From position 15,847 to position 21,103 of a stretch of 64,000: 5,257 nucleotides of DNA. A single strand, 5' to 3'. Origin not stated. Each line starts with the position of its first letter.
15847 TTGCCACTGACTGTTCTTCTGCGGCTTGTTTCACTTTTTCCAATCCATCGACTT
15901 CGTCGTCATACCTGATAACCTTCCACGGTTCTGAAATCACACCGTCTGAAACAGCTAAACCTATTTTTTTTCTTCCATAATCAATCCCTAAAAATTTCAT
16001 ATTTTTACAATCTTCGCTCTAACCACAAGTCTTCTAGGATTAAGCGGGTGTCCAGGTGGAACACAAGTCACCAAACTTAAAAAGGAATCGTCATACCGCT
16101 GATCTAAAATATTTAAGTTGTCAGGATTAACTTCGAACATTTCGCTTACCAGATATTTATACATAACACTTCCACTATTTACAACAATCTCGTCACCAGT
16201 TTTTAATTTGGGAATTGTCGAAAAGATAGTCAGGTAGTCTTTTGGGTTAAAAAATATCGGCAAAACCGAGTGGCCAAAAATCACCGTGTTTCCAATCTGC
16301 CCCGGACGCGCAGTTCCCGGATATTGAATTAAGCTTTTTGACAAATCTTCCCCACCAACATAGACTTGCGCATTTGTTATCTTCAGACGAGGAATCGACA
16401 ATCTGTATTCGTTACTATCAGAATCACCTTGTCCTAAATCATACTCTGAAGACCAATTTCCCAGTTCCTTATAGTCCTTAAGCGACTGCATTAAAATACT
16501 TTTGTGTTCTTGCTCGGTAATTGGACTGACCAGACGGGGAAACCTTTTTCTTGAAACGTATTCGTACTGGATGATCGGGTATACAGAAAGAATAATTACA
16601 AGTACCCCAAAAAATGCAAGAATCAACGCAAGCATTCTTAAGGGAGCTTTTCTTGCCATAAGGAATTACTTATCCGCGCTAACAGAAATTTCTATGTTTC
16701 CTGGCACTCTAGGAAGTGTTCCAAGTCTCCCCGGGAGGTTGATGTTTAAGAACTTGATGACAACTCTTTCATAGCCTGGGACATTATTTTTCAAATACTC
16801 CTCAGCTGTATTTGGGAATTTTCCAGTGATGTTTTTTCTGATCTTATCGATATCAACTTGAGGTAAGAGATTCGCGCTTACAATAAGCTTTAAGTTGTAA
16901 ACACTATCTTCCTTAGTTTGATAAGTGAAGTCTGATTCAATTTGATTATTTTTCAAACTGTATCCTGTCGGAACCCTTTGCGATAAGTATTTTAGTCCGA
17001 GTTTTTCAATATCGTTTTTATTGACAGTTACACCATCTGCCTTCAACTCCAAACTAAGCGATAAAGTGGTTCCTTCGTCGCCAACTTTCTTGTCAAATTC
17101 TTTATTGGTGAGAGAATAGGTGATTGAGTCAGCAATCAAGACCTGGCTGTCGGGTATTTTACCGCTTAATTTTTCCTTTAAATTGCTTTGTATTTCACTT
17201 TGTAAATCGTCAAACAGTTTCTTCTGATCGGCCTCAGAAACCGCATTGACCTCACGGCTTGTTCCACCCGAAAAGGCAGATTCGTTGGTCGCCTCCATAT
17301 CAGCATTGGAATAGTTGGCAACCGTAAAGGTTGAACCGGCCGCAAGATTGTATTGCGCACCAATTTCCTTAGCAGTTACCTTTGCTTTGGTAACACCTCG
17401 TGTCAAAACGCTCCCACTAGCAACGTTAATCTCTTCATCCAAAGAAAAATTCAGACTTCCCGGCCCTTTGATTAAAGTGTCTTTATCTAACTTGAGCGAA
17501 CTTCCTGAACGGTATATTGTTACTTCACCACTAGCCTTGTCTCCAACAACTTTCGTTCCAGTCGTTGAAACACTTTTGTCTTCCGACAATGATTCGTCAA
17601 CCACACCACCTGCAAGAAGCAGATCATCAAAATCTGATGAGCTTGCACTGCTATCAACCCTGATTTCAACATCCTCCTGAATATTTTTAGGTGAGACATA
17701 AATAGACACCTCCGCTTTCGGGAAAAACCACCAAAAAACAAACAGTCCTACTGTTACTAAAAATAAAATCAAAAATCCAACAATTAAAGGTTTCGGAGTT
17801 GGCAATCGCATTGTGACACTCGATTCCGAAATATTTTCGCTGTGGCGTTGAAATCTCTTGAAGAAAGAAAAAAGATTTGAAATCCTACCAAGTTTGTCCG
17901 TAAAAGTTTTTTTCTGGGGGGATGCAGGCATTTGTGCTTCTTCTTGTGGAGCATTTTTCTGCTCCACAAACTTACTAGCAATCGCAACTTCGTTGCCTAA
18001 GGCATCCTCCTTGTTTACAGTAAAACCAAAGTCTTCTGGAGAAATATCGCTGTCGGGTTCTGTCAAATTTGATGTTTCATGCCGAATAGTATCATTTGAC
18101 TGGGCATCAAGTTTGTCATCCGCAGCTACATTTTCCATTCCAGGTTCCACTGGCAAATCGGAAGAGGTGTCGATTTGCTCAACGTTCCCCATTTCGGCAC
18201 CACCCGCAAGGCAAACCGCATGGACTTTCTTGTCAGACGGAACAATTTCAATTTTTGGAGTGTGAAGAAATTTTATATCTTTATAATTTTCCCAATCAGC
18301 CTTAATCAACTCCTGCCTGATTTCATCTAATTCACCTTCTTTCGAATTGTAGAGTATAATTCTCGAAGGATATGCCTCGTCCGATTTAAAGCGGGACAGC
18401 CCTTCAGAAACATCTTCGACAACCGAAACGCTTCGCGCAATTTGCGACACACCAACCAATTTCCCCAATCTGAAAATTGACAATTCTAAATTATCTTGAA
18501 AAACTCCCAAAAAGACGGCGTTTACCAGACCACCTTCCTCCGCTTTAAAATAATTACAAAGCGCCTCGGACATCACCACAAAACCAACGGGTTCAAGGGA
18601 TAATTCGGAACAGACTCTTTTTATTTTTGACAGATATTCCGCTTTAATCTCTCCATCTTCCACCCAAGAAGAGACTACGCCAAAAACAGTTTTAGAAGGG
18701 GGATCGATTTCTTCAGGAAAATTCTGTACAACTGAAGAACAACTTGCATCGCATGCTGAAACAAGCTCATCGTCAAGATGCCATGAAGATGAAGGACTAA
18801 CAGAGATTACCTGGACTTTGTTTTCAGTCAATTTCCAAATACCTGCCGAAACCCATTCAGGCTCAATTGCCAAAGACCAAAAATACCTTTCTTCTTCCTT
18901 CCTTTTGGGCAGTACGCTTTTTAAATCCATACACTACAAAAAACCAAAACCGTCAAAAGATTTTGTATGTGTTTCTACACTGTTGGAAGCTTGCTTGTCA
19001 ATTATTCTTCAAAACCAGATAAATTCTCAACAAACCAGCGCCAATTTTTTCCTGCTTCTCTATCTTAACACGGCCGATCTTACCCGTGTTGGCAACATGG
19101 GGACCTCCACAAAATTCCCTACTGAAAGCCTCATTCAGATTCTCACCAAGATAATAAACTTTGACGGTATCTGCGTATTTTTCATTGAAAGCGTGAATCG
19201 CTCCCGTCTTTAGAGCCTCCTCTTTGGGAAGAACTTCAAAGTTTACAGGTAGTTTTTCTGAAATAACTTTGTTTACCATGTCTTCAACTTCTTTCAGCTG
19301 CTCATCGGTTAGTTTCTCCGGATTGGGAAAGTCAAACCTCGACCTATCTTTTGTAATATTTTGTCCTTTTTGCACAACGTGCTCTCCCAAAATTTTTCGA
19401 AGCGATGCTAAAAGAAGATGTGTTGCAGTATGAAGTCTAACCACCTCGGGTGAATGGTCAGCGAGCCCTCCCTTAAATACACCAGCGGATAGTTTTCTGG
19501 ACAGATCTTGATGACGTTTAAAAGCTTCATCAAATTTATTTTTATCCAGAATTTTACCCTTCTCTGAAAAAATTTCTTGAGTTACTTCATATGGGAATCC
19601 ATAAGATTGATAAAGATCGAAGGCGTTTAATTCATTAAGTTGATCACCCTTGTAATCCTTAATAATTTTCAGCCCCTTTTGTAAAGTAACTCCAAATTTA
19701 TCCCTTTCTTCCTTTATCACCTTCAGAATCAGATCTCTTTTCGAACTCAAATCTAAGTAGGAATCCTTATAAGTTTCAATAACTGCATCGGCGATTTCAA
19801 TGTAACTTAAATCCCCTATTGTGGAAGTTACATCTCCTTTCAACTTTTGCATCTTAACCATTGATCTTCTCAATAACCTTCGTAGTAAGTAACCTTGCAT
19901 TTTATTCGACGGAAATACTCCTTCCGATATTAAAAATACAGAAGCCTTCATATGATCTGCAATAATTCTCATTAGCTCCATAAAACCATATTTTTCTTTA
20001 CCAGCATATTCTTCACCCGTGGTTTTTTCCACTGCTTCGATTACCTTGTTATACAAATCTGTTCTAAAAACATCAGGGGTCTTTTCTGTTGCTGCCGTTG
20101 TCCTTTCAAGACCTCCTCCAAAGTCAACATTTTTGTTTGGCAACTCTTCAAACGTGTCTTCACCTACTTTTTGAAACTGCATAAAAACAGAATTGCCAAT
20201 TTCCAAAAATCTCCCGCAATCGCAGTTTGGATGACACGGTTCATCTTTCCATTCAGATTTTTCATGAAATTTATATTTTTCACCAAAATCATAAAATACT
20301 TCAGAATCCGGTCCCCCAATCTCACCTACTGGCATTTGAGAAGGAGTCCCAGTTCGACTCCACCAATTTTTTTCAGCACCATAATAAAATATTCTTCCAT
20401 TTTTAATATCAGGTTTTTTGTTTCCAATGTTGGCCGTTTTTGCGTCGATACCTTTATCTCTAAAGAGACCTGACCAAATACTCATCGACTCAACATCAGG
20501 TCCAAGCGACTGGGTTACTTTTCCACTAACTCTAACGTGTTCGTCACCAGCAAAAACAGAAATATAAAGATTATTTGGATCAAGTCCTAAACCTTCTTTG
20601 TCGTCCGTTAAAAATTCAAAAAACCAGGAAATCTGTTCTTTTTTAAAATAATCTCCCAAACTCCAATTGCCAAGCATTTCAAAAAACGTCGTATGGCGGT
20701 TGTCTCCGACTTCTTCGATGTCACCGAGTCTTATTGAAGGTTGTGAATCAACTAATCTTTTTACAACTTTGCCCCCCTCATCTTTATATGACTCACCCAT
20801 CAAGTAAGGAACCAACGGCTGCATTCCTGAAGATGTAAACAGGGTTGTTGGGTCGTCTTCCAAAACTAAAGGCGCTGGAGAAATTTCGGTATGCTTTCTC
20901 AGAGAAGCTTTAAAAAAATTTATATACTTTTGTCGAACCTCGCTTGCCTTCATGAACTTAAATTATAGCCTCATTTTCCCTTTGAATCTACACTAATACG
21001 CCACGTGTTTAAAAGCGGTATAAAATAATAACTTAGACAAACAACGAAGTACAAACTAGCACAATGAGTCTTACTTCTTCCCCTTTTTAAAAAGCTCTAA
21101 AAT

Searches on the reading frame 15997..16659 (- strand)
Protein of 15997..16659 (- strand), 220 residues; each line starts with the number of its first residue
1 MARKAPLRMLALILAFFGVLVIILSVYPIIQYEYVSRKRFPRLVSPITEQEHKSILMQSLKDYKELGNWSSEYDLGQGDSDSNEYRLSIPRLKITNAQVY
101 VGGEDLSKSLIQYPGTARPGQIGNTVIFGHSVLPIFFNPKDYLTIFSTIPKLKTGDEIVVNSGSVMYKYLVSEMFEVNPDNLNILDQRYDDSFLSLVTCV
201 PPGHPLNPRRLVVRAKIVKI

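Call 63: search_protein_families(library=pfam, proteins=[window:15997-16659:-], max_evalue=0.0001)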
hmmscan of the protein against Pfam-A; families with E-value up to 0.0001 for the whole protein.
window:15997-16659:- (220 aa): 1 family
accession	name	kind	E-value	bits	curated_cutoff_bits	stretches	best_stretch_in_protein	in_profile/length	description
PF04203.18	Sortase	-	1.3e-22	80.3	26.6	1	87-217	1-124/125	Sortase domain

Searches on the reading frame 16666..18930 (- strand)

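Call 63: search_protein_families(library=pfam, proteins=[window:16666-18930:-], max_evalue=0.0001)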
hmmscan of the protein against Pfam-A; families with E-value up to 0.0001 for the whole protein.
window:16666-18930:- (754 aa): 1 family
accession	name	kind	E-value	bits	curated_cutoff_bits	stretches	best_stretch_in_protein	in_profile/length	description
PF04865.19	Baseplate_J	-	8.2e-07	29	21.1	1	464-561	21-114/255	Baseplate J-like protein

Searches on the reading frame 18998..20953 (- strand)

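Call 63: search_protein_families(library=pfam, proteins=[window:18998-20953:-], max_evalue=0.0001)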
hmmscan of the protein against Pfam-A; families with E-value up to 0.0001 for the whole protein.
window:18998-20953:- (651 aa): 2 families
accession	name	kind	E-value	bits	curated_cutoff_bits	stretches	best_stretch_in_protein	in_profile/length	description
PF01411.24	tRNA-synt_2c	-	6.9e-106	355.4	30.3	1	5-490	1-433/552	tRNA synthetases class II (A)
PF07973.19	tRNA_SAD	-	1.1e-14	54.6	24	1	597-645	1-44/44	Threonyl and Alanyl tRNA synthetase second additional domain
